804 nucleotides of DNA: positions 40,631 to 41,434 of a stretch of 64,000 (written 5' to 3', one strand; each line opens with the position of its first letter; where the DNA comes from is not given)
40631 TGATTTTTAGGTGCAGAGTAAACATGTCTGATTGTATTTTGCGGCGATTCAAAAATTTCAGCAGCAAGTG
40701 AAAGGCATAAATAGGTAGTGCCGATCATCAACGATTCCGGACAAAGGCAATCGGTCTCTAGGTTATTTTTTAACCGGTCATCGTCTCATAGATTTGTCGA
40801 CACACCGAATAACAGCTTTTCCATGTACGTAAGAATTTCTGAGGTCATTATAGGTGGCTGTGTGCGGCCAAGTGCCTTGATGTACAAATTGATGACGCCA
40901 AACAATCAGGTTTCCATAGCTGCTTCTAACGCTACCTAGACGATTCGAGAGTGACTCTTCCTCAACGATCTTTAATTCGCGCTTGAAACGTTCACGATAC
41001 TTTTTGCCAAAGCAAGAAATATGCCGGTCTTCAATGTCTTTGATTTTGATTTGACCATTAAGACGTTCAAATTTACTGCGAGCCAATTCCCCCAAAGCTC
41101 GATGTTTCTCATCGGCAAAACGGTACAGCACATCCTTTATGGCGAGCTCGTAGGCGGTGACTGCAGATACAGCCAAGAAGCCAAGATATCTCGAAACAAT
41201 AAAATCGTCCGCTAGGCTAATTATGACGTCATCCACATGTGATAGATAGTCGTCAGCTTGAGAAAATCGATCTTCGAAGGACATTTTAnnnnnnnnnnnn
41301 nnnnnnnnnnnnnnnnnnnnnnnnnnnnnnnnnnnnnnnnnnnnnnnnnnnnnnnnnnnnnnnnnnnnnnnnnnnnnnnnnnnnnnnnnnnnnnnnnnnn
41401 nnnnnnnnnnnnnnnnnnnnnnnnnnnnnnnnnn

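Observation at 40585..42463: AT-rich two-gene islet: DUF262 (ParB/Srx, GmrS-like) protein coupled to a small Rx4H HEPN protein, a candidate uncharacterised defence or abortive-infection module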

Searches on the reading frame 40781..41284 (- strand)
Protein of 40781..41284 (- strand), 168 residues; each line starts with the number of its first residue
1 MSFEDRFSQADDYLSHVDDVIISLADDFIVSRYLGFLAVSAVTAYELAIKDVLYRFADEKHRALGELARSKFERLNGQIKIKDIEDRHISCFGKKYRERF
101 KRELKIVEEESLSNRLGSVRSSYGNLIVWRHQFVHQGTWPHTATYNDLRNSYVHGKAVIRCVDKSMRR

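Call 3: search_protein_families(library=pfam, proteins=[window:40781-41284:-], max_evalue=1)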
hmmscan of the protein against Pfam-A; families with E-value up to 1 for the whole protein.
window:40781-41284:- (168 aa): 1 family
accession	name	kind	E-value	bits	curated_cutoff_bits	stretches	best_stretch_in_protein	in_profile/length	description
PF18735.6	HEPN_RiboL-PSP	-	1.4e-16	61.4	28.4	1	8-165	4-188/191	RiboL-PSP-HEPN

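Call 4: search_protein_families(library=padloc, proteins=[window:40781-41284:-], max_evalue=1)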
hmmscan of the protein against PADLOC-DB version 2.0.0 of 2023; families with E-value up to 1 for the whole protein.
window:40781-41284:- (168 aa): 0 families

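Call 5: search_protein_families(library=ncbifam, proteins=[window:40781-41284:-], max_evalue=1)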
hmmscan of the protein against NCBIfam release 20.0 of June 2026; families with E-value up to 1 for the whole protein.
window:40781-41284:- (168 aa): 0 families

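Call 7: search_protein_families(library=phrogs, proteins=[window:40781-41284:-], max_evalue=0.1)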
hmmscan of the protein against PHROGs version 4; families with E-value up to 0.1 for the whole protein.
window:40781-41284:- (168 aa): 0 families

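Call 23: find_homologous_proteins(query=window:40781-41284:-)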
Query window:40781-41284:- (168 aa): 101 proteins with E <= 0.001 among 130 candidates.
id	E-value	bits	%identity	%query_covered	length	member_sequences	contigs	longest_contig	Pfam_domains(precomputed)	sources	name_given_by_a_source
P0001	1.9e-106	371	100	100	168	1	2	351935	PF18735.7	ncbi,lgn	-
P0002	5.1e-90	318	85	100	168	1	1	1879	PF18735.7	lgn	-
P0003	1.2e-81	291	77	100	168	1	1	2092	PF18735.7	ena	-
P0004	4.2e-78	279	73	100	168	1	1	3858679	PF18735.7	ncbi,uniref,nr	ncbi:hypothetical protein EI983_17320 [Roseovarius faecimaris]|uniref:RiboL-PSP-HEPN domain-containi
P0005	6.0e-78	279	71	100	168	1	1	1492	PF18735.7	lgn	-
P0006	7.2e-77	275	71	100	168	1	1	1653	PF18735.7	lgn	-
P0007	1.4e-76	274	71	100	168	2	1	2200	PF18735.7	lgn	-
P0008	1.4e-76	274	69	99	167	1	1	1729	PF18735.7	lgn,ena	-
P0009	1.5e-76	274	71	100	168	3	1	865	PF18735.7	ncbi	-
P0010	1.5e-76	274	71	100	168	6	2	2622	PF18735.7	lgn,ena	-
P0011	1.9e-75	270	70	100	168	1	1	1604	PF18735.7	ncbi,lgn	ncbi:MAG: HEPN domain-containing protein [Gammaproteobacteria bacterium]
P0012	4.3e-75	269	70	100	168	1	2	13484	PF18735.7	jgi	-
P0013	7.6e-75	268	67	100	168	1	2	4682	PF18735.7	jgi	jgi:RiboL-PSP-HEPN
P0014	3.1e-74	266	70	100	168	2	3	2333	PF18735.7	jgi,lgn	jgi:hypothetical protein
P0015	3.7e-74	266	67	100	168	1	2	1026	PF18735.7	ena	-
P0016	1.1e-73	265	70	100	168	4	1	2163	PF18735.7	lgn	-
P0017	1.7e-73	264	68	100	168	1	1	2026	PF18735.7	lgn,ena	-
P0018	3.6e-73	263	69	100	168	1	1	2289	PF18735.7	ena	-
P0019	1.2e-72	261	64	100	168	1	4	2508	PF18735.7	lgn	-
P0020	2.8e-71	257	65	100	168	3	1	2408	PF18735.7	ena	-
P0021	1.0e-70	255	65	100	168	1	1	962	PF18735.7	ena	-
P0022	2.1e-70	254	65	100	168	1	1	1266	PF18735.7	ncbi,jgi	jgi:hypothetical protein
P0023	4.5e-69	250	67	100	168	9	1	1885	PF18735.7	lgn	-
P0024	5.8e-68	246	61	100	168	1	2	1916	PF18735.7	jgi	jgi:hypothetical protein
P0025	1.4e-65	238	63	100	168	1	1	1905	PF18735.7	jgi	jgi:hypothetical protein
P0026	5.1e-65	237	61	100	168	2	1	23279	PF18735.7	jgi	jgi:hypothetical protein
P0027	5.6e-58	214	59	100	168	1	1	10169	PF18735.7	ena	-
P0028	3.8e-55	204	52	100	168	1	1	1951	PF18735.7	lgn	-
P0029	6.5e-54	200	52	100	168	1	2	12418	PF18735.7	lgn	-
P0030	1.1e-53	200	54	100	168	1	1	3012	PF18735.7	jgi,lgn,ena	jgi:hypothetical protein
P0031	1.7e-53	199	53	100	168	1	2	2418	PF18735.7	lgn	-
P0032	2.2e-53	199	51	100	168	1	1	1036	PF18735.7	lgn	-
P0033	2.6e-53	198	52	100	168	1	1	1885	PF18735.7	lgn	-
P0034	1.2e-52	196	51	100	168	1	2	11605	PF18735.7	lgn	-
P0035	1.3e-52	196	51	100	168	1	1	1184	PF18735.7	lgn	-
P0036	1.8e-52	196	52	100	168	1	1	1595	PF18735.7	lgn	-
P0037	2.1e-52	195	52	100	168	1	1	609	PF18735.7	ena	-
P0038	2.7e-52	195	51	100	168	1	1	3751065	PF18735.7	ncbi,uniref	ncbi:HEPN domain-containing protein [Rhizobium sp. SYY.PMSO]|uniref:HEPN domain-containing protein n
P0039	4.7e-52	194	48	99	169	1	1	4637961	PF18735.7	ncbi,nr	ncbi:MAG: HEPN domain-containing protein [Alphaproteobacteria bacterium]|nr:HEPN domain-containing p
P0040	5.7e-52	194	51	100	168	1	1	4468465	PF18735.7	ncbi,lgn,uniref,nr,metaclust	ncbi:hypothetical protein HPDFL43_01925 [Hoeflea phototrophica DFL-43]|uniref:RiboL-PSP-HEPN domain-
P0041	9.3e-52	193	51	100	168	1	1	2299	PF18735.7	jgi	jgi:hypothetical protein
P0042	9.3e-52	193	49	100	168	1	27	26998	PF18735.7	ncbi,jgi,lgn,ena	jgi:glutathionyl-hydroquinone reductase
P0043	1.1e-51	193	49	100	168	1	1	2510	PF18735.7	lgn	-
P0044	2.5e-51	192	48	100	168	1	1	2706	PF18735.7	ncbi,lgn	-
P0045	5.2e-51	191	52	100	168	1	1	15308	PF18735.7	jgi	jgi:hypothetical protein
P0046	5.7e-51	191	48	100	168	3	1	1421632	PF18735.7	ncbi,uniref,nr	ncbi:HEPN domain-containing protein [Sphingopyxis sp. C-1]|uniref:HEPN domain-containing protein n=1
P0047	9.3e-51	190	51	100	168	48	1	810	PF18735.7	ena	-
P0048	1.9e-50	189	50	100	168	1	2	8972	PF18735.7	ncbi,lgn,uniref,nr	ncbi:HEPN domain-containing protein [Caulobacter sp. AP07]|uniref:HEPN domain-containing protein n=1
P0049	3.4e-50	188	51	100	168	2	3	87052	PF18735.7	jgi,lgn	jgi:hypothetical protein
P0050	4.7e-50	188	51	100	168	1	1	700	PF18735.7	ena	-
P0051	2.4e-49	186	50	100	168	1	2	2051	PF18735.7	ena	-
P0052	2.9e-49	185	48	100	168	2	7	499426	PF18735.7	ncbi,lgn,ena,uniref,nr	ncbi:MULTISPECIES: HEPN domain-containing protein [unclassified Sphingopyxis]|uniref:HEPN domain-con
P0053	3.2e-49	185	49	100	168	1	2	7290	PF18735.7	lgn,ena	-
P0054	4.2e-49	185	49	100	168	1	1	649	PF18735.7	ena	-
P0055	1.2e-48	183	49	100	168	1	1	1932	PF18735.7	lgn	-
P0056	1.5e-48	183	49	100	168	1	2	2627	PF18735.7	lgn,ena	-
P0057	5.2e-48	181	49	100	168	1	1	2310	PF18735.7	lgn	-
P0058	7.1e-48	181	49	100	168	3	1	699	PF18735.7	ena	-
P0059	1.4e-47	180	50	98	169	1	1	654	PF18735.7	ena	-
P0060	2.9e-47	179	46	100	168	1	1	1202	PF18735.7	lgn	-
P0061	3.3e-47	179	47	100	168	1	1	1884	PF18735.7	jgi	jgi:hypothetical protein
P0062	4.7e-47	178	58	85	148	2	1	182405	PF18735.7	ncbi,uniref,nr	ncbi:hypothetical protein GO984_15170 [Rhodobacteraceae bacterium CY05]|uniref:RiboL-PSP-HEPN domain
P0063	7.6e-47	177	49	99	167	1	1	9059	PF18735.7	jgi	-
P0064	1.9e-45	173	48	95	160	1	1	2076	PF18735.7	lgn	-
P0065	4.0e-45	172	47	99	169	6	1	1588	PF18735.7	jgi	-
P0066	7.0e-45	171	52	90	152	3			PF18735.7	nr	nr:HEPN domain-containing protein [Sphingomonas vulcanisoli]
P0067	7.0e-45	171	48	100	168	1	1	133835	PF18735.7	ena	-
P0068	1.1e-44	170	48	100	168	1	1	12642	PF18735.7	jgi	jgi:hypothetical protein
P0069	6.9e-44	168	45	100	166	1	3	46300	PF18735.7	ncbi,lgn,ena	-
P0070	8.3e-44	168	49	89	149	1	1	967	PF18735.7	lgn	-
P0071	3.0e-43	166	49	100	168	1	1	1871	PF18735.7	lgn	-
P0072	7.9e-43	164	49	100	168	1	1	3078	PF18735.7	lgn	-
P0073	1.2e-42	164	44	100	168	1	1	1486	PF18735.7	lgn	-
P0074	6.0e-42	162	45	100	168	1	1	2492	PF18735.7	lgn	-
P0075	6.0e-42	162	43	100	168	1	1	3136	PF18735.7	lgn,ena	-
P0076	6.7e-42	161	48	99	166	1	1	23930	PF18735.7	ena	-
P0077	8.0e-42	161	46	100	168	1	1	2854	PF18735.7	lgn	-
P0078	2.4e-41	160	45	100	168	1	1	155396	PF18735.7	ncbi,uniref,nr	ncbi:HEPN domain-containing protein [Halorhodospira sp. 9622]|uniref:HEPN domain-containing protein 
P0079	3.0e-41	159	48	100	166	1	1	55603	PF18735.7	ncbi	-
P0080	2.2e-39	153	45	100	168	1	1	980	PF18735.7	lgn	-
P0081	4.3e-39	152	46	92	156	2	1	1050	PF18735.7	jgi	jgi:hypothetical protein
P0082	1.5e-38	150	45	99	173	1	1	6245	PF18735.7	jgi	jgi:hypothetical protein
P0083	6.7e-37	145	44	100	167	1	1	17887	PF18735.7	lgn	-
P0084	7.3e-37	145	43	100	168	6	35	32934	PF18735.7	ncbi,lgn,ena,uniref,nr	ncbi:HEPN domain-containing protein [Thauera aminoaromatica]|uniref:RiboL-PSP-HEPN domain-containing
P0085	8.3e-37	145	45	100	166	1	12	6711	PF18735.7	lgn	-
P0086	2.6e-36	143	42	100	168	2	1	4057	PF18735.7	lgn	-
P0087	1.0e-35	141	40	100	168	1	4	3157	PF18735.7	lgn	-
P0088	5.2e-35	139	38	100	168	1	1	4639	PF18735.7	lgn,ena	-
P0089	1.1e-25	109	40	99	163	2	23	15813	PF18735.7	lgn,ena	-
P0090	1.4e-24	105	36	100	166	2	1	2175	PF18735.7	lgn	-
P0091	1.7e-24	105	35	100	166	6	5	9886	PF18735.7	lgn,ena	-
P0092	1.9e-24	105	38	99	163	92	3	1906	PF18735.7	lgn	-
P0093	7.0e-24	103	38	99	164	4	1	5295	PF18735.7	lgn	-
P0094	3.5e-23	101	37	100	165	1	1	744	PF18735.7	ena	-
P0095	4.5e-23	100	39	99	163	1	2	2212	PF18735.7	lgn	-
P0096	1.5e-22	98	35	100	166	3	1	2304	PF18735.7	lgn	-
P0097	2.0e-22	98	36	100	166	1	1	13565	PF18735.7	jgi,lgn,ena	-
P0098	2.3e-22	98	36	100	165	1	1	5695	PF18735.7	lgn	-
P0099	6.9e-22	96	35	100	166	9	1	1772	PF18735.7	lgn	-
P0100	3.0e-21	94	35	99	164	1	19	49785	PF18735.7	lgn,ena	-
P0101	4.2e-20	91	38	86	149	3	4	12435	PF18735.7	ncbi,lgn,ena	-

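Call 27: search_dna_similar(query=window:40781-41284:-, collection=plasmids, mode=protein, max_rows=25, max_evalue=0.01)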
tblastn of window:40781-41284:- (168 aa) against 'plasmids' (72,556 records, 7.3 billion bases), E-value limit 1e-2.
Records with a match: 20; places in all: 20; records where one place covers at least 80% of the query: 0.
Best place of each record, by identity: <60% 20.
By first word of the organism name: Escherichia 12; Salmonella 8.
By predicted mobility (MOB-suite, as given by PLSDB): conjugative 20.
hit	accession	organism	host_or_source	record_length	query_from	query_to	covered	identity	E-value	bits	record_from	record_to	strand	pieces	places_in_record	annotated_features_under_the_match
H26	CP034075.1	Salmonella enterica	Ovis aries (domestic sheep),cell culture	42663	7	135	77%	26.2%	9e-5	49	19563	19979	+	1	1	hypothetical protein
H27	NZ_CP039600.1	Salmonella enterica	Homo sapiens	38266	7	135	77%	26.1%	1e-4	49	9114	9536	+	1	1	HEPN domain-containing protein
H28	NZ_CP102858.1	Escherichia coli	Gallus gallus (chicken),mixed ...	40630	7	135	77%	26.1%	1e-4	49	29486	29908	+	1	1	HEPN domain-containing protein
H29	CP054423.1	Salmonella enterica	Homo sapiens,urine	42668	7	135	77%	26.1%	1e-4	49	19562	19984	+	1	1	hypothetical protein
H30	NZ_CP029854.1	Salmonella enterica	-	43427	7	135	77%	26.1%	1e-4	49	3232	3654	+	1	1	HEPN domain-containing protein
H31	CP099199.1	Escherichia coli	culture,Pooled sediment sample ...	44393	7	135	77%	26.1%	1e-4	49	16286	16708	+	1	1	HEPN domain-containing protein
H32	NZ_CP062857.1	Escherichia coli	Sus scrofa domesticus,feces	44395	7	135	77%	26.1%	1e-4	49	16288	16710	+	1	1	HEPN domain-containing protein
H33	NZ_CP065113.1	Salmonella enterica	Homo sapiens,cell culture,stool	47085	7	135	77%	26.1%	1e-4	49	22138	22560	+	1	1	HEPN domain-containing protein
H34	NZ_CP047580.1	Escherichia coli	Homo sapiens,Bacterial pure ...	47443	7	135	77%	26.1%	1e-4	49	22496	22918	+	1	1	HEPN domain-containing protein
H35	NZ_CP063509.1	Escherichia coli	Homo sapiens,rectal swab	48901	7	135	77%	26.1%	1e-4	49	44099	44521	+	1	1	HEPN domain-containing protein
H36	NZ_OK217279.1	Escherichia coli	-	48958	7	135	77%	26.1%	1e-4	49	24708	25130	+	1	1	HEPN domain-containing protein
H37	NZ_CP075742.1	Escherichia coli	Sus scrofa,feacal sample,Pig feces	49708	7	135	77%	26.1%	1e-4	49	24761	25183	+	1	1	HEPN domain-containing protein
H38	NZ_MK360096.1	Salmonella enterica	meat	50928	7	135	77%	26.1%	1e-4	49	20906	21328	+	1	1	HEPN domain-containing protein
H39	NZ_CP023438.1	Salmonella enterica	Homo sapiens,human stool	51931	7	135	77%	26.1%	1e-4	49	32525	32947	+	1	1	HEPN domain-containing protein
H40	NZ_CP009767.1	Salmonella enterica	steamed conch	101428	7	135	77%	26.1%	1e-4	49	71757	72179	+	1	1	HEPN domain-containing protein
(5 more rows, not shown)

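Call 28: get_annotated_region(hit=H28, flank=4000)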
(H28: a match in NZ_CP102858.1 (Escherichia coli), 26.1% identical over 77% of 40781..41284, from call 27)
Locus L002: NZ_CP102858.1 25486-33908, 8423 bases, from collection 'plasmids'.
description: Escherichia coli strain 573 plasmid p573-5, complete sequence
organism: Escherichia coli (NCBI taxid 562)
taxonomy: Bacteria; Pseudomonadota; Gammaproteobacteria; Enterobacterales; Enterobacteriaceae; Escherichia; Escherichia coli
host: -; source: Gallus gallus (chicken),mixed culture,swab; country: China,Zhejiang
typing (MOB-suite, as given by PLSDB): conjugative; replicon IncX1; relaxase MOBP; mating-pair formation MPF_T
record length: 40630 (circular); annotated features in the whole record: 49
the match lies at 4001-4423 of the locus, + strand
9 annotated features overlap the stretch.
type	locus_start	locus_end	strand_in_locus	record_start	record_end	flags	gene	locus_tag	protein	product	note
CDS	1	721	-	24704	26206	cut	-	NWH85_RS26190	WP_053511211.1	hypothetical protein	-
CDS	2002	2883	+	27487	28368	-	-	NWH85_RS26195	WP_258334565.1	replication initiation protein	-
CDS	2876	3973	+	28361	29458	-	-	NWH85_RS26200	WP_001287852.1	DUF262 domain-containing protein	-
CDS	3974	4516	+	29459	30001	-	-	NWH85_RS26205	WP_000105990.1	HEPN domain-containing protein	-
CDS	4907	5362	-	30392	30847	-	-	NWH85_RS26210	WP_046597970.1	H-NS family nucleoid-associated regulatory protein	GO:0006355 - regulation of DNA-templated transcription [Evidence IEA]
CDS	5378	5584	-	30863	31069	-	hha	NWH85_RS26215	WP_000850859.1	hemolysin expression modulator Hha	-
CDS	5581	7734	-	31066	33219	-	-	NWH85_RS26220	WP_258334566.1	type IA DNA topoisomerase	GO:0006265 - DNA topological change [Evidence IEA]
CDS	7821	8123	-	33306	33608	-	-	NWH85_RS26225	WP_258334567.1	TrbM/KikA/MpfK family conjugal transfer protein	-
CDS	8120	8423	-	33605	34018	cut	-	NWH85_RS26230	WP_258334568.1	cag pathogenicity island Cag12 family protein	-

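Call 31: search_protein_families(library=padloc, proteins=[L002:2876-3970:+, L002:3974-4513:+], max_evalue=0.01)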
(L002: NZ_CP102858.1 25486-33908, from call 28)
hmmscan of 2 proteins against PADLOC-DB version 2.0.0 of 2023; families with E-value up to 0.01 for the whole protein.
L002:2876-3970:+ (365 aa): 23 families
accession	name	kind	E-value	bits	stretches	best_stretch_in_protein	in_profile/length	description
PDLC03877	NsnA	-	3.5e-68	228.6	1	9-360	23-379/385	-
PDLC04027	PD-T4-2_A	-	7.1e-42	141.7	1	52-360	54-361/363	-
PDLC03418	REase_II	-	6.5e-13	46.5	1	44-205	27-165/372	Type II restriction enzyme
PDLC04151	HEC-05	-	1.2e-10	38.8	1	38-82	27-71/600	-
PDLC04150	HEC-05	-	7.1e-08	29.7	1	40-91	11-63/583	-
PDLC04709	PDC-M55C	-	1.3e-07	28.6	1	28-89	6-67/554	-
PDLC04157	HEC-06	-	1.7e-07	28.2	1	40-110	12-90/558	-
PDLC02792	SspE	-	3.1e-07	27.1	1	50-78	23-51/771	SspE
PDLC04154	HEC-06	-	3.3e-06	24.1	1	47-105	20-85/569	-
PDLC04155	HEC-06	-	3.9e-05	20.4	1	44-106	14-84/562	-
PDLC02687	Orf5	-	0.00016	18.6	1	47-105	14-79/543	Orf5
PDLC02686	Orf5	-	0.00016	18.4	1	46-104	16-88/566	Orf5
PDLC02783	SspE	-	0.00021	17.7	1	35-78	11-52/793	SspE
PDLC04036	PD-T4-4_B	-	0.00029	18.8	1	134-217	16-99/203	-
PDLC02695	Orf5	-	0.00032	17.2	0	32-72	3-41/601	Orf5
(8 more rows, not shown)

L002:3974-4513:+ (180 aa): 0 families

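Call 32: search_protein_families(library=pfam, proteins=[L002:2876-3970:+, L002:3974-4513:+], max_evalue=0.01)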
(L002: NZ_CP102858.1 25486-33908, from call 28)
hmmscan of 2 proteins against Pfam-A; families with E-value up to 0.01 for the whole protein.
L002:2876-3970:+ (365 aa): 1 family
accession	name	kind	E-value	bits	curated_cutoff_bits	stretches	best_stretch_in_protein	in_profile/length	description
PF03235.19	GmrSD_N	-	1e-31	111.1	33.2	1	42-198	4-198/199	GmrSD restriction endonuclease, N-terminal domain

L002:3974-4513:+ (180 aa): 1 family
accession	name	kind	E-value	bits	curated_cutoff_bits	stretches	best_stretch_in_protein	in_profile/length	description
PF18735.6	HEPN_RiboL-PSP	-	2.9e-13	50.6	28.4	1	8-179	5-189/191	RiboL-PSP-HEPN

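Call 33: search_protein_families(library=padloc, proteins=[P0089, P0090, P0091, P0092, P0093, P0096, P0097, P0099, P0100, P0101], max_evalue=0.1)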
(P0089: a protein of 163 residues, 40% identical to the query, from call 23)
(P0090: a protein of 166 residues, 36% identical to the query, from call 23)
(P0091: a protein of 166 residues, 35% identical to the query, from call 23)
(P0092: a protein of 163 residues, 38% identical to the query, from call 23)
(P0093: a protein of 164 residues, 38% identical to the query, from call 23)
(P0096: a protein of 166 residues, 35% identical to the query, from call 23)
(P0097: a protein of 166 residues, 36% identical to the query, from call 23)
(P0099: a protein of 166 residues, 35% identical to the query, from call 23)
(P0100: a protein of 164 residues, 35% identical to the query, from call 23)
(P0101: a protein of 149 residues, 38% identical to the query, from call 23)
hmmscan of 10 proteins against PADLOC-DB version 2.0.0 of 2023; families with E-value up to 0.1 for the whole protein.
P0089 (163 aa): 1 family
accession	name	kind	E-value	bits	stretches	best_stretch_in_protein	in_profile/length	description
PDLC00469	JetB1|JetB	-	0.016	12.6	1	106-161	9-62/217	DUF4194 domain; MukE-like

P0090 (166 aa): 0 families

P0091 (166 aa): 0 families

P0092 (163 aa): 1 family
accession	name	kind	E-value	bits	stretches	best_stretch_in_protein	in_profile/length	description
PDLC00469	JetB1|JetB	-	0.0096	13.3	1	106-162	9-63/217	DUF4194 domain; MukE-like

P0093 (164 aa): 0 families

P0096 (166 aa): 0 families

P0097 (166 aa): 0 families

P0099 (166 aa): 0 families

P0100 (164 aa): 0 families

P0101 (149 aa): 0 families

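Call 63: predict_structure(alignment_id=A1)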
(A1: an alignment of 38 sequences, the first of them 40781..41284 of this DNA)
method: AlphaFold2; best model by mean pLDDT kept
length: 168 residues; sequences in the alignment: 38
mean_pLDDT: 92.7   pTM: 0.88
mean pLDDT of the five models: 92.7, 91.7, 91.6, 91.4, 91.4
residues with pLDDT >= 90: 128; 70-90: 39; 50-70: 1; < 50: 0
segments of 3 or more residues with pLDDT < 50: none
pLDDT, mean of each block of 10 residues (from residue 1): 89 86 87 93 95 94 90 87 95 95 98 96 96 93 91 97 92
secondary structure, 60 per line:
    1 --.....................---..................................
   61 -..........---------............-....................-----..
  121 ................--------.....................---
elements in order: H3-23 H27-60 H62-71 H81-92 H94-113 H119-136 H145-165
